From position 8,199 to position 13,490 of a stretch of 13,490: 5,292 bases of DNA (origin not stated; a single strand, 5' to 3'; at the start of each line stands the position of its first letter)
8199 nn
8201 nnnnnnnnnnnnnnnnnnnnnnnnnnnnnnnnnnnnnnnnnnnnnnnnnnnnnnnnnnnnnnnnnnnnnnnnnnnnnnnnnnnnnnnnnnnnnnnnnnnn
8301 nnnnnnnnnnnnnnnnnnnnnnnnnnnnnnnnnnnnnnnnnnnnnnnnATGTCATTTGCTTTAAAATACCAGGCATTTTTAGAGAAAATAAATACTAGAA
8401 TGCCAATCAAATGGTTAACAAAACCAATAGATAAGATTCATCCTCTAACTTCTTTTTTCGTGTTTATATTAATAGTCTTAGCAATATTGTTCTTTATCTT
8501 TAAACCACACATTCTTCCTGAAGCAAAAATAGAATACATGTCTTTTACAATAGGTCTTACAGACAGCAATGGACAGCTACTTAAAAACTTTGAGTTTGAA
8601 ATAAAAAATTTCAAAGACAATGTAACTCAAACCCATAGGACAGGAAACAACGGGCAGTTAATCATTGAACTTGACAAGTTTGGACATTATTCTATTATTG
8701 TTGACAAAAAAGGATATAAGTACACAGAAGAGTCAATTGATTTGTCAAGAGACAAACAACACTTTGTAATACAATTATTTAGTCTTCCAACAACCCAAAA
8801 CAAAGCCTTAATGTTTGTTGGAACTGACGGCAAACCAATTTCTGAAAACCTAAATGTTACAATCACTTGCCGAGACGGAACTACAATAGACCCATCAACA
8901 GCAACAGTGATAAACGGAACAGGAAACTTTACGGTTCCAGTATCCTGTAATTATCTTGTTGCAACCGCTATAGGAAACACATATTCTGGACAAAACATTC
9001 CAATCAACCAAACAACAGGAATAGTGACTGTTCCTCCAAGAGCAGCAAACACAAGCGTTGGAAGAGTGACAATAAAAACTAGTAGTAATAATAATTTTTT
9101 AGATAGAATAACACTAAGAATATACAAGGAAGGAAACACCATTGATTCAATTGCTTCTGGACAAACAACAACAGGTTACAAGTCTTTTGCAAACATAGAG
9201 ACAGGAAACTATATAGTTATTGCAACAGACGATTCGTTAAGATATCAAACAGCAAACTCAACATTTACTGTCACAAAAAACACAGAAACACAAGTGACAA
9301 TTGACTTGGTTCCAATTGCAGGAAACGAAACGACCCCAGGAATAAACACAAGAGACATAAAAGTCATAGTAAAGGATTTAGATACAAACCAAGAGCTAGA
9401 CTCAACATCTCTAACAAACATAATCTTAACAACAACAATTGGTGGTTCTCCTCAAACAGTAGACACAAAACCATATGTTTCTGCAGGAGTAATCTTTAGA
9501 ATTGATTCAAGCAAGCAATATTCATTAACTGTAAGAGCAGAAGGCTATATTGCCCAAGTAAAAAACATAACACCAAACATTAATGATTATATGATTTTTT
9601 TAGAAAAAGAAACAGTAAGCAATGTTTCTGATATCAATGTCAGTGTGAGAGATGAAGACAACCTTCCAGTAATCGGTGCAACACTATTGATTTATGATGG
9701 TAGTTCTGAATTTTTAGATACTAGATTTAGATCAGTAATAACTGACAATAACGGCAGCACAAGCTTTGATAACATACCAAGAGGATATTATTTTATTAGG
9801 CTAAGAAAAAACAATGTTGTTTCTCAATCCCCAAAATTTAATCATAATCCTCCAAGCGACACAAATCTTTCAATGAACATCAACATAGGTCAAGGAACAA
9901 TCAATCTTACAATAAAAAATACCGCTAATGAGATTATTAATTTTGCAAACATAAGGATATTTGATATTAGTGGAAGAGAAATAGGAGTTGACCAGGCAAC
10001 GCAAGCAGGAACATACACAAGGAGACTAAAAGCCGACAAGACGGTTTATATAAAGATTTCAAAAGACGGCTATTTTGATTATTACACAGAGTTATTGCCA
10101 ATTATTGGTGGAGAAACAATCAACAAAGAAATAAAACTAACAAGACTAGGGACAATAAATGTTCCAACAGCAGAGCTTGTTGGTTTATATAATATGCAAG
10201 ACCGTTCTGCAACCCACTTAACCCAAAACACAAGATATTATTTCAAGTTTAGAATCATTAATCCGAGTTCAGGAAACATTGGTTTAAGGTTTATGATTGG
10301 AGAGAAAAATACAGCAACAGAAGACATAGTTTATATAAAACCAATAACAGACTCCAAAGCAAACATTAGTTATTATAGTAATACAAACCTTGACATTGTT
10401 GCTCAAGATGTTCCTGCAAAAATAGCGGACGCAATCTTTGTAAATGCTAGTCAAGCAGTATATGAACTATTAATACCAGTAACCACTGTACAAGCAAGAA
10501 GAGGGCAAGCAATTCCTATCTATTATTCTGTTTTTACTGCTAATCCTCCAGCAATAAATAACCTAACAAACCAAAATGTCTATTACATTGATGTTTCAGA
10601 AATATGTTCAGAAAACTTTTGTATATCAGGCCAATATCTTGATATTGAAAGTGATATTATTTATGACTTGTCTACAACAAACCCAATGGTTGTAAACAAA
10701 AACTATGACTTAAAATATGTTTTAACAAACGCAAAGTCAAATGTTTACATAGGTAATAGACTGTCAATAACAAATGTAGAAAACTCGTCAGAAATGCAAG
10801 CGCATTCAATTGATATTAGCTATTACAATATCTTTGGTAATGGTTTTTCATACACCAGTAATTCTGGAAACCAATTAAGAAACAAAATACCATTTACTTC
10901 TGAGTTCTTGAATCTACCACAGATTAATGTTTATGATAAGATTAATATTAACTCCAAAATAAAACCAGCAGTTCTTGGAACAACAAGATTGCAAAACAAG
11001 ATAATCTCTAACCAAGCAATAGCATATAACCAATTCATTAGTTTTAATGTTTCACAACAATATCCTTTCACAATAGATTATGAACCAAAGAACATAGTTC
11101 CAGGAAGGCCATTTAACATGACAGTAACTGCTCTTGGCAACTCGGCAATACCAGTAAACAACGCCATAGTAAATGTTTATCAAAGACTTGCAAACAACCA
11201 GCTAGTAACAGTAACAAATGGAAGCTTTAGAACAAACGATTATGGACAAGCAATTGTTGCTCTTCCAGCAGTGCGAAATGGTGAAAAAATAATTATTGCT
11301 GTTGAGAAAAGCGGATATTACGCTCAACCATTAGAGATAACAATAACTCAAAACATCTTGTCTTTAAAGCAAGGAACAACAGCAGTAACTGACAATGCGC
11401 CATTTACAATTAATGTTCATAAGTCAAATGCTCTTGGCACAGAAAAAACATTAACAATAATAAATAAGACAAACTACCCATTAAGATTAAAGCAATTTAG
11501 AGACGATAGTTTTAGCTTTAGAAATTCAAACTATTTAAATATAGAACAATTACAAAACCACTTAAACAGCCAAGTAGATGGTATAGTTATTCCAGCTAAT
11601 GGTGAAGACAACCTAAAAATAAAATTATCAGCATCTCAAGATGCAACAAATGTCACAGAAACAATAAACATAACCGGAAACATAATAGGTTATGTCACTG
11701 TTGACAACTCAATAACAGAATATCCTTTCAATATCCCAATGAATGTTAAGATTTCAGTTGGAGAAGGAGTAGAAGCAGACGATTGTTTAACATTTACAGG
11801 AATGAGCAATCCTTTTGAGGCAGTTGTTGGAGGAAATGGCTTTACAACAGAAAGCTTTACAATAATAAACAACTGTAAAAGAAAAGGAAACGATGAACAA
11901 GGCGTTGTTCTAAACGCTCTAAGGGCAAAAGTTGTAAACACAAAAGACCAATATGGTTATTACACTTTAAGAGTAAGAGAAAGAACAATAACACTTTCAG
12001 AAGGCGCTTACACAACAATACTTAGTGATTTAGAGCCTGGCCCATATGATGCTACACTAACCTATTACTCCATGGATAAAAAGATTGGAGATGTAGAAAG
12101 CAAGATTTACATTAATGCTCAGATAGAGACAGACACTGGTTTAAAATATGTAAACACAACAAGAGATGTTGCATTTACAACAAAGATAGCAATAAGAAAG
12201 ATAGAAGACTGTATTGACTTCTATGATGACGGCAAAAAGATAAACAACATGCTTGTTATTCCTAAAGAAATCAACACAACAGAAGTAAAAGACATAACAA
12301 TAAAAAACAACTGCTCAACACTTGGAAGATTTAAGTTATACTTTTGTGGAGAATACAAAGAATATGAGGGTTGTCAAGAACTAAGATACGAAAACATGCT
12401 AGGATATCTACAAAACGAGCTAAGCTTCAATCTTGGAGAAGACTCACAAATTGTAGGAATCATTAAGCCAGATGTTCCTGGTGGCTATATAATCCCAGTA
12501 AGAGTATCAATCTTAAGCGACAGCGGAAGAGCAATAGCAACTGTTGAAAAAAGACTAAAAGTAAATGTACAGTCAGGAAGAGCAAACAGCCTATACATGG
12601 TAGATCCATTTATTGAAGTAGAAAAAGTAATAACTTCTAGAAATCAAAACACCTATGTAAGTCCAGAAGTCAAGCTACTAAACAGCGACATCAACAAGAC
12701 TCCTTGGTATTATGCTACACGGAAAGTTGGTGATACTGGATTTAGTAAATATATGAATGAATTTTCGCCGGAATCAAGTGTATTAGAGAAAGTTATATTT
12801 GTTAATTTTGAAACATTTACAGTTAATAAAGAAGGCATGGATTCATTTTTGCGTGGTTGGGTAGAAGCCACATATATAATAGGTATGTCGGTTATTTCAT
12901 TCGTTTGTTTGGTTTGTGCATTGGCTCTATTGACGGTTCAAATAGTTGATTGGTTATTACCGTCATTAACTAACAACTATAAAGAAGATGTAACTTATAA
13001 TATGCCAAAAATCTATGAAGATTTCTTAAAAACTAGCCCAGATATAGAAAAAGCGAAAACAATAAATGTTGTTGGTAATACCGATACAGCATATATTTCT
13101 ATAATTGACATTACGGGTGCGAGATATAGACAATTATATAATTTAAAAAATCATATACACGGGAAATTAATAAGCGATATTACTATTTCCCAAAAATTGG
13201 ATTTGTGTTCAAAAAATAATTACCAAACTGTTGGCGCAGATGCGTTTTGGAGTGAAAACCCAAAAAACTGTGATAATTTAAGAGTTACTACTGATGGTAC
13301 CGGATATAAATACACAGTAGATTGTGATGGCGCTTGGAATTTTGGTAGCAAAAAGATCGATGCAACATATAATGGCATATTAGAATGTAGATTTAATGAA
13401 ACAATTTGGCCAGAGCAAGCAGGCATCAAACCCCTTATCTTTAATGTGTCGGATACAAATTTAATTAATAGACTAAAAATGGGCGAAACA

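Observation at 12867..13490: Gene 5 looks like a fusion of gene 1 plus gene 2 (or genes 1 and 2 are a fission), which creates a topology puzzle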

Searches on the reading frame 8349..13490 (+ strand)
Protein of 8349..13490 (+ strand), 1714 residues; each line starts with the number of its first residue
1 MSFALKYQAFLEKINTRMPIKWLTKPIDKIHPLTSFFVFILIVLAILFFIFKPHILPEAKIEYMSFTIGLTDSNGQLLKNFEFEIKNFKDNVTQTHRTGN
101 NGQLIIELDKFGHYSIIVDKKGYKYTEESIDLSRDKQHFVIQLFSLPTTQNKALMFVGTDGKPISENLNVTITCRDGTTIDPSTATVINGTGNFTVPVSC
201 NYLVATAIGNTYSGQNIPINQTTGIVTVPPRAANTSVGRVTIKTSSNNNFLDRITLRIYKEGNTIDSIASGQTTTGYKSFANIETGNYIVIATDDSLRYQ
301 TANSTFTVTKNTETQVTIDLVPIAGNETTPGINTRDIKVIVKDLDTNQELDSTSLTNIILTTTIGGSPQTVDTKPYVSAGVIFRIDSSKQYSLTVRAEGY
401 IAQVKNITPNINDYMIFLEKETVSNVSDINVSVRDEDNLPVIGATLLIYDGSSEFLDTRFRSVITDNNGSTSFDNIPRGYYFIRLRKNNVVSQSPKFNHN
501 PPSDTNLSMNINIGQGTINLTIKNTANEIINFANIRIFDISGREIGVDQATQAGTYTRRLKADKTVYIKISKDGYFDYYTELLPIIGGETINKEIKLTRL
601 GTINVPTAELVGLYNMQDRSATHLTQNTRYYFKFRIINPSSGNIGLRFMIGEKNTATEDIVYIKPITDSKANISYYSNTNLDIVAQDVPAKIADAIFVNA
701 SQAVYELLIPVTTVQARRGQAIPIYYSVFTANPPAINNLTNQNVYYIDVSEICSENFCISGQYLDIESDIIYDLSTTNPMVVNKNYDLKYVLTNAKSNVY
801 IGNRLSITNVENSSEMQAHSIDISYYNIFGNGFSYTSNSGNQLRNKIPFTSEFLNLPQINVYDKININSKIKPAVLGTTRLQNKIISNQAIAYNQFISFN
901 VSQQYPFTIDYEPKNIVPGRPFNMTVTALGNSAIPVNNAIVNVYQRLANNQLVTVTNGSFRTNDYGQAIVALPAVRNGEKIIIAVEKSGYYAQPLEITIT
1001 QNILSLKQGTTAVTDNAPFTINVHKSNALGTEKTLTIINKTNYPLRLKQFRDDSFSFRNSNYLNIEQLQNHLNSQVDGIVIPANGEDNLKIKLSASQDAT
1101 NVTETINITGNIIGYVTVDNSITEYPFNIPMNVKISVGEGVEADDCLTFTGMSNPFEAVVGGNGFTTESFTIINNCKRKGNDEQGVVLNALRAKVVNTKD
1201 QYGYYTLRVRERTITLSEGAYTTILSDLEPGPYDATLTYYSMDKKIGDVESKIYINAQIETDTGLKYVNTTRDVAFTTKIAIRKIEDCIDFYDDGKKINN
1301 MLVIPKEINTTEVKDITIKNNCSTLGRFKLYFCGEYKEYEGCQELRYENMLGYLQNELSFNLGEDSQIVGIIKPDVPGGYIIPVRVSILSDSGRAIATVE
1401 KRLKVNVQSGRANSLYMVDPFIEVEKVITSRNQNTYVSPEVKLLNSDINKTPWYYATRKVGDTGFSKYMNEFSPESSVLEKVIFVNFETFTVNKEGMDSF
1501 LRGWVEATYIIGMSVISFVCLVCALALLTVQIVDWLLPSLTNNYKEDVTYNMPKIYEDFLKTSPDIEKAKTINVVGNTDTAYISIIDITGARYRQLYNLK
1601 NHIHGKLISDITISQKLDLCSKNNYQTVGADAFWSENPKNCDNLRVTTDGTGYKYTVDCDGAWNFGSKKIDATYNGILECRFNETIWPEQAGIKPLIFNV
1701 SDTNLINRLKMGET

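Call 8: search_protein_families(library=pfam, proteins=[window:8349-13490:+], max_evalue=0.1)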
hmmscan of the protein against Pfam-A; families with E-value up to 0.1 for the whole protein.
window:8349-13490:+ (1714 aa): 4 families
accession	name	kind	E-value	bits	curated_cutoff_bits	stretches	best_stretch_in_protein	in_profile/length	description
PF13620.12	CarboxypepD_reg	-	8.9e-17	61.7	32.3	2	429-508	2-78/82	Carboxypeptidase regulatory-like domain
PF17802.7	SpaA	-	1.2e-11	45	23.1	3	242-317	6-86/91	Prealbumin-like fold domain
PF08308.17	PEGA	-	3.1e-05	24.2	20.8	0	387-413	33-59/71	PEGA domain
PF17210.9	SdrD_B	-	0.0012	19.5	29.7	0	433-507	16-87/112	SdrD B-like domain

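Call 9: search_protein_families(library=ncbifam, proteins=[window:8349-13490:+], max_evalue=0.1)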
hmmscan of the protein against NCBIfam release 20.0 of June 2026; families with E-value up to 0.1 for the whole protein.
window:8349-13490:+ (1714 aa): 1 family
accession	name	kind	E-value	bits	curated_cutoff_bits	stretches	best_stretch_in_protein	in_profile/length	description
TIGR00434.1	cysH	subfamily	0.096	12.6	165.1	0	1559-1645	17-103/214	phosophoadenylyl-sulfate reductase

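Call 52: find_homologous_proteins(query=window:8349-13490:+, max_evalue=1e-10)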
Query window:8349-13490:+ (1714 aa): 22 proteins with E <= 1e-10 among 8000 candidates.
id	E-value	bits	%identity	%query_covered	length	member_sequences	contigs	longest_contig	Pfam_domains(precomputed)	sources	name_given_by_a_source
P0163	0.0e+0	2133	57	100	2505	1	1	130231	PF17802.8,PF13620.13,PF22904.4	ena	-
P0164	0.0e+0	2081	56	100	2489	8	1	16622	PF17802.8,PF13620.13,PF22904.4,PF24107.2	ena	-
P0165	0.0e+0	2075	56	100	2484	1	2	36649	PF17802.8,PF13620.13,PF22904.4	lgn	-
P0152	0.0e+0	2075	56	100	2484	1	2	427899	PF17802.8,PF13620.13,PF22904.4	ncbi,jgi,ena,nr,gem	ncbi:MAG TPA: hypothetical protein P5530_01555 [Candidatus Diapherotrites archaeon]|nr:hypothetical 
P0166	0.0e+0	2071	56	100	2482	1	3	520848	PF17802.8,PF13620.13,PF22904.4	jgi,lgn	jgi:hypothetical protein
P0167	0.0e+0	2071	56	100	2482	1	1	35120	PF17802.8,PF13620.13,PF22904.4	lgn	-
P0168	0.0e+0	2071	56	100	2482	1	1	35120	PF17802.8,PF13620.13,PF22904.4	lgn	-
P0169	0.0e+0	2070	56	100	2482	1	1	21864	PF17802.8,PF13620.13,PF22904.4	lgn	-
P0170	0.0e+0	2060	68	80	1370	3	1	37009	PF17802.8,PF13620.13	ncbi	ncbi:MAG: prealbumin-like fold domain-containing protein, partial [archaeon]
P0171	0.0e+0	2041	55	100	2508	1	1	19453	PF17802.8,PF13620.13,PF22904.4,PF24107.2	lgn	-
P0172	0.0e+0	2038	55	100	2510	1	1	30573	PF17802.8,PF13620.13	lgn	-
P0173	0.0e+0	1921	53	99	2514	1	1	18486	PF17802.8,PF13620.13,PF22904.4,PF17210.10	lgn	-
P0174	0.0e+0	1917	53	99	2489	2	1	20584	PF02369.23,PF17802.8,PF13620.13,PF17210.10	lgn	-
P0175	0.0e+0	1893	63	78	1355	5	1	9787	PF17802.8,PF13620.13,PF22904.4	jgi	-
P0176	0.0e+0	1891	53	99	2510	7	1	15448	PF17802.8,PF13620.13,PF17210.10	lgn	-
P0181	1.6e-43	167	23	79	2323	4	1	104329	PF17789.8,PF02369.23,PF11974.15,PF24025.2,PF13620.13,PF26198.1,PF24107.2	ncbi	-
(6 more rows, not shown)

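Call 65: search_protein_families(library=pfam, proteins=[P0163, P0181], max_evalue=0.01)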
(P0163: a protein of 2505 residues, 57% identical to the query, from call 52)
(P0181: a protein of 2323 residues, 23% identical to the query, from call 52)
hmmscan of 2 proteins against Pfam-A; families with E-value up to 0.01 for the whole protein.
P0163 (2505 aa): 5 families
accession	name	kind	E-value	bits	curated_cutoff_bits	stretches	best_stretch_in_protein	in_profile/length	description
PF13620.12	CarboxypepD_reg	-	2.4e-20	73.1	32.3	2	72-137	8-74/82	Carboxypeptidase regulatory-like domain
PF17802.7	SpaA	-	1.6e-07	31.8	23.1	0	433-488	3-57/91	Prealbumin-like fold domain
PF13715.12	CarbopepD_reg_2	-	2.5e-05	24.7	32.2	1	92-137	24-69/88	CarboxypepD_reg-like domain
PF08308.17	PEGA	-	3.2e-05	24.2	20.8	0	366-418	8-60/71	PEGA domain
PF17210.9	SdrD_B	-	0.009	16.6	29.7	0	439-498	18-73/112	SdrD B-like domain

P0181 (2323 aa): 10 families
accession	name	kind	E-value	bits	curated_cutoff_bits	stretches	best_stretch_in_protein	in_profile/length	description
PF13620.12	CarboxypepD_reg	-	1.1e-25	90.2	32.3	3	935-1008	1-69/82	Carboxypeptidase regulatory-like domain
PF02369.22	Big_1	-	2.3e-17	63.3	34.9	2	53-104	15-71/93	Bacterial Ig-like domain (group 1)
PF17789.7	MG4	-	8.3e-11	42.4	24.7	0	935-994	17-73/95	Macroglobulin domain MG4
PF24025.1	Ig_DR_A0283-like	-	4.1e-10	40.3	27.1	0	232-290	9-68/102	DR_A0283-like, Ig-like domain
PF11974.14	bMG3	-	7.8e-07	29.4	34.9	1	317-396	12-100/103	Bacterial alpha-2-macroglobulin MG3 domain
PF24107.1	DUF7382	-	1.3e-05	25.5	27.4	0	415-433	24-42/65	Domain of unknown function (DUF7382)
PF13715.12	CarbopepD_reg_2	-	0.00012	22.5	32.2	0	67-143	10-85/88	CarboxypepD_reg-like domain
PF10670.15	DUF4198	-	0.0039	17.8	34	0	421-462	156-195/209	Domain of unknown function (DUF4198)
PF09134.16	Invasin_D3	-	0.0043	18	33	0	54-100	19-68/98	Invasin, domain 3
PF13115.11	YtkA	-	0.0052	17.8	25.9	0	401-435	12-45/85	YtkA-like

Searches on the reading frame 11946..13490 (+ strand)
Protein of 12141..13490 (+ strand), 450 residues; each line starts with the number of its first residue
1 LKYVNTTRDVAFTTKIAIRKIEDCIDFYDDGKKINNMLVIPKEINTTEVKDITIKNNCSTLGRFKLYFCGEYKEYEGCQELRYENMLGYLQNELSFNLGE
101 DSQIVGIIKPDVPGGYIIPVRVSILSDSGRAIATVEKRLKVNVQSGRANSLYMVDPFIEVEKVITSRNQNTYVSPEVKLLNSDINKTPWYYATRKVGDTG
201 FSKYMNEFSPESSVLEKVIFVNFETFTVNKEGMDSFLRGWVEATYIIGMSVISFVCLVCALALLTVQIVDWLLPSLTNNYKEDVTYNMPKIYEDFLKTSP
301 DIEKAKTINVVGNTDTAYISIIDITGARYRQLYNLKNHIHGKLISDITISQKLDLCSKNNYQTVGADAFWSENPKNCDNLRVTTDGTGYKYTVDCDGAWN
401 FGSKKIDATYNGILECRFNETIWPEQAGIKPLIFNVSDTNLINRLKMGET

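Call 12: find_homologous_proteins(query=window:12141-13490:+, max_evalue=0.001)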
Query window:12141-13490:+: 3013 candidates shared short words with the query, none scored E <= 0.001.

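Call 21: find_related_loci(query=A1, collection=metagenome_contigs, flank=10000)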
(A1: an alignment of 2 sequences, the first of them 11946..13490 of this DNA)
Query A1 (515 aa) in metagenome_contigs; peptide patterns used: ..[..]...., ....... (x = any residue, [..] = any of these).
600 stretches matched a pattern (row limit reached: there are more); 2 encode a relative of the query (tblastn E <= 1e-3); 2 distinct loci.
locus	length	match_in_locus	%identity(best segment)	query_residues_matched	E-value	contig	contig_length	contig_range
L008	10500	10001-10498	77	1-166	3e-80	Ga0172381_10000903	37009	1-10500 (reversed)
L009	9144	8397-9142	64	1-226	3e-78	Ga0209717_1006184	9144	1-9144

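Call 60: predict_structure(alignment_id=A5)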
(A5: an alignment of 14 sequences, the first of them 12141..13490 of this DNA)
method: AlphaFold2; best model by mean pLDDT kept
length: 450 residues; sequences in the alignment: 14
mean_pLDDT: 69.0   pTM: 0.53
mean pLDDT of the five models: 69.0, 65.9, 65.6, 62.8, 57.4
residues with pLDDT >= 90: 14; 70-90: 240; 50-70: 136; < 50: 60
segments of 3 or more residues with pLDDT < 50: 1-17, 71-90, 233-240, 245-253, 447-450
pLDDT, mean of each block of 10 residues (from residue 1): 41 48 81 82 65 82 73 37 40 73 76 72 66 68 65 73 70 79 68 73 75 78 73 48 46 50 59 64 86 63 70 61 72 88 85 79 84 83 86 81 82 82 58 73 51
secondary structure, 60 per line:
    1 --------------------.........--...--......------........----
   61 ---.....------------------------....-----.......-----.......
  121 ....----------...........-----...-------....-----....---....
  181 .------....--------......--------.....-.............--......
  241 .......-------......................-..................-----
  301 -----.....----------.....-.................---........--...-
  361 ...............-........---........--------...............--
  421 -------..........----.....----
elements in order: H21-24 E25-29 E32-34 E37-42 E49-56 E64-68 E93-96 E102-108 E114-124 E135-145 E151-153 E161-164 E170-173 E177-181 H188-191 H200-204 H214-217 E220-232 H235-247 H255-276 E278-289 H290-295 E306-310 H321-325 E330-343 E347-354 E361-375 E377-384 E388-395 E404-418 E428-437 H442-446

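Call 77: fold_search(model_id=the predicted structure, library=pdb)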
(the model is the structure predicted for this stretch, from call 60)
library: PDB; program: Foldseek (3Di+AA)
matches with E <= 10: 1583; with E <= 0.001: 32
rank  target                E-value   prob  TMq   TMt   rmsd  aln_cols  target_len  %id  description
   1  8t2v_A                2.6e-05  0.89  0.18  0.10  36.0       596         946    7  Cryo-EM Structures of Full-length Integrin alphaIIbbeta3 in Native Lipids (released 2023-07-26)
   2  3k71_A                2.6e-05  0.80  0.16  0.09  35.5       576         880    7  Structure of integrin alphaX beta2 ectodomain (released 2010-01-12)
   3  9ijj_C                4.5e-05  0.95  0.17  0.09  31.0       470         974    8  In situ structure of the central apparatus in mouse sperm axoneme. (released 2025-06-04)
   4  3k71_E                4.5e-05  0.66  0.15  0.09  35.7       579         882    7  Structure of integrin alphaX beta2 ectodomain (released 2010-01-12)
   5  3k71_C                6.5e-05  0.63  0.15  0.09  35.9       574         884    8  Structure of integrin alphaX beta2 ectodomain (released 2010-01-12)
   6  5es4_G                1.2e-04  0.77  0.17  0.10  34.1       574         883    8  RE-REFINEMENT OF INTEGRIN ALPHAXBETA2 ECTODOMAIN IN THE CLOSED/BENT CONFORMATION (released 2016-03-02)
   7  4ei5_C                1.2e-04  1.00  0.18  0.34  10.5       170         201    9  Crystal Structure of XV19 TCR in complex with CD1d-sulfatide C24:1 (released 2012-07-25)
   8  5es4_A                1.8e-04  0.60  0.16  0.08  35.8       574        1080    8  RE-REFINEMENT OF INTEGRIN ALPHAXBETA2 ECTODOMAIN IN THE CLOSED/BENT CONFORMATION (released 2016-03-02)
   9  3f85                  2.4e-04  0.57  0.17  0.17  32.6       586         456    7  Structure of fusion complex of homo trimeric major pilin subunits CfaB of CFA/I fimbirae from ETEC E. coli (released 2009-08-11)
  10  3k6s_E                2.6e-04  0.54  0.16  0.10  35.8       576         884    7  Structure of integrin alphaXbeta2 ectodomain (released 2010-01-12)
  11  5es4_C                2.8e-04  0.69  0.18  0.11  35.2       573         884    8  RE-REFINEMENT OF INTEGRIN ALPHAXBETA2 ECTODOMAIN IN THE CLOSED/BENT CONFORMATION (released 2016-03-02)
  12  4elk_C                2.9e-04  1.00  0.17  0.32   9.0       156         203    9  Crystal structure of the Hy19.3 type II NKT TCR (released 2012-07-25)
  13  4x6c_G                3.1e-04  1.00  0.17  0.32   9.4       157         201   11  CD1a ternary complex with lysophosphatidylcholine and BK6 TCR (released 2015-01-28)
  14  5swz_S                3.1e-04  0.99  0.17  0.32  19.7       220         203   14  Crystal Structure of NP1-B17 TCR-H2Db-NP complex (released 2016-10-05)
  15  8zdg_A                3.4e-04  0.51  0.16  0.10  34.3       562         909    8  Cryo-EM structure of the integrin avb3 with CWHM-12, conformation 1 (released 2025-10-22)
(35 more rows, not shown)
